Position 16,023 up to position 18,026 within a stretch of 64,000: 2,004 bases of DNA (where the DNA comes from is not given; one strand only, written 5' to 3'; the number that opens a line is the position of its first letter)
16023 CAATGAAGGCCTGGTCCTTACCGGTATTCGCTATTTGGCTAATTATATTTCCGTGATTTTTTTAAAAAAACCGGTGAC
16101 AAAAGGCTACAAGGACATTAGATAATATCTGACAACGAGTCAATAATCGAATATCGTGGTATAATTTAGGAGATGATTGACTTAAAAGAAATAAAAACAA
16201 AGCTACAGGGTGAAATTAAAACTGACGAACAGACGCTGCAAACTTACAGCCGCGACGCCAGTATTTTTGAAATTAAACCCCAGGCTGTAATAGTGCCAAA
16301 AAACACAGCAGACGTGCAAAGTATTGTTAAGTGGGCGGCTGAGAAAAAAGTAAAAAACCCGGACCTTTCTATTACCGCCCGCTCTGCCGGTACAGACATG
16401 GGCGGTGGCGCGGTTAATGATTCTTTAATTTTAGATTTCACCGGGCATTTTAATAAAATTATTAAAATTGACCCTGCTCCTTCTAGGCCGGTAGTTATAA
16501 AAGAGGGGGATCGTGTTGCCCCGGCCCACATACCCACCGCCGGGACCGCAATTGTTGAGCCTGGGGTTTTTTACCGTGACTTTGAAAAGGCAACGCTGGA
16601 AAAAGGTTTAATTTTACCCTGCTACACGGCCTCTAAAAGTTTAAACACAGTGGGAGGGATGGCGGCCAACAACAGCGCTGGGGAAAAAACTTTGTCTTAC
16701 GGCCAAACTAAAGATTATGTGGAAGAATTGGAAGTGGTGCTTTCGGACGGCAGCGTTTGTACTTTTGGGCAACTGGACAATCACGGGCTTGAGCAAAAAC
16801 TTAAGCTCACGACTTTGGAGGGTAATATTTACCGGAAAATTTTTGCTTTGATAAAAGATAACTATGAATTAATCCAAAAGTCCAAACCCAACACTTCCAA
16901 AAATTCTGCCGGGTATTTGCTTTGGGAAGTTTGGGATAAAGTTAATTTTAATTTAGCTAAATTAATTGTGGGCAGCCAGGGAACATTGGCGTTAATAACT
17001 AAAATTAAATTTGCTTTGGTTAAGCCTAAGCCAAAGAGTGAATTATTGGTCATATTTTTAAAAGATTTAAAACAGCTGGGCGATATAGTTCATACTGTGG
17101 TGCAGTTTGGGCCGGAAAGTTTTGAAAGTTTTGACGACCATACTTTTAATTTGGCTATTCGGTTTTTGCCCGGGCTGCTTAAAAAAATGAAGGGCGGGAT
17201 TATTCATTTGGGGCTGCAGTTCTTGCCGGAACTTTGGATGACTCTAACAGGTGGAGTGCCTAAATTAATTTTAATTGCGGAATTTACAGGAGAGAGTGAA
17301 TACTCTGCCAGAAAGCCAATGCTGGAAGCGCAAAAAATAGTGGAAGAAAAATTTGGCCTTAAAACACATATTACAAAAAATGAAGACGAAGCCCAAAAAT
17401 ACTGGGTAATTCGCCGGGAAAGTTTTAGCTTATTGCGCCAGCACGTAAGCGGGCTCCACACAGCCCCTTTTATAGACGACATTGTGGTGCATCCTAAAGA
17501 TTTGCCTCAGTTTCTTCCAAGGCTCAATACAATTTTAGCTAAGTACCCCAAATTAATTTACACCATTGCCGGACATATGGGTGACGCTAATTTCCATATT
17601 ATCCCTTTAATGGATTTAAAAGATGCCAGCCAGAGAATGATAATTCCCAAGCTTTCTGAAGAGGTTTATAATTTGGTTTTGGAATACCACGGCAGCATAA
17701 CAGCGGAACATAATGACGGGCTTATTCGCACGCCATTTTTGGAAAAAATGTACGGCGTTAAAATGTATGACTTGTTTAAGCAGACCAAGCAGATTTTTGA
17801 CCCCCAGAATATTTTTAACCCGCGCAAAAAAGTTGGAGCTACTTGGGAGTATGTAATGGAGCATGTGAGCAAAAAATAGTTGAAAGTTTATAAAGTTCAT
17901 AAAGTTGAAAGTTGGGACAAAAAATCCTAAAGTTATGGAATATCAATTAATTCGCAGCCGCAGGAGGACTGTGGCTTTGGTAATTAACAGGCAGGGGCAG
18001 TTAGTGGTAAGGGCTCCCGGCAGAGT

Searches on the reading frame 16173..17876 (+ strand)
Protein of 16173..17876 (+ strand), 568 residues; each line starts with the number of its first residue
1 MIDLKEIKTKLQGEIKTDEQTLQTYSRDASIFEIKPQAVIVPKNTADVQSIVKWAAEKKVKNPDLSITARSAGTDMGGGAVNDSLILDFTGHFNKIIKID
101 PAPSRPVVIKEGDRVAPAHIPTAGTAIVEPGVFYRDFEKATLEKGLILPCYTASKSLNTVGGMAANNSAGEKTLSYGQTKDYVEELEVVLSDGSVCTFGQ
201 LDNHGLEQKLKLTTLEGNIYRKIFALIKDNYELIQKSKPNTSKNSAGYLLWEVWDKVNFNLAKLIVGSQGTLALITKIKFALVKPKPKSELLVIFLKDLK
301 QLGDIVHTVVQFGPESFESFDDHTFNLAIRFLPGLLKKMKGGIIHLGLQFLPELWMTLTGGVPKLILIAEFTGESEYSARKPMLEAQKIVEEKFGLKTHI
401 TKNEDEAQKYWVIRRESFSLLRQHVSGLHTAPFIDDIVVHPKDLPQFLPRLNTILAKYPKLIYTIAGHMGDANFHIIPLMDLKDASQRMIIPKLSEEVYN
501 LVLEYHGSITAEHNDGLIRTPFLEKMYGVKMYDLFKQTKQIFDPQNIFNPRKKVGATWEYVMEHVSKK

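Call 63: search_protein_families(library=pfam, proteins=[window:16173-17876:+], max_evalue=0.00001)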
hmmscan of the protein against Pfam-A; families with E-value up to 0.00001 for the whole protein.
window:16173-17876:+ (568 aa): 2 families
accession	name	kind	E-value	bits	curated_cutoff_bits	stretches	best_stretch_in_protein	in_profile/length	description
PF02913.24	FAD-oxidase_C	-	7.5e-44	150.7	21.2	1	289-552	5-247/248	FAD linked oxidases, C-terminal domain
PF01565.28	FAD_binding_4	-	7.5e-30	103.9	26.4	1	36-198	1-138/139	FAD binding domain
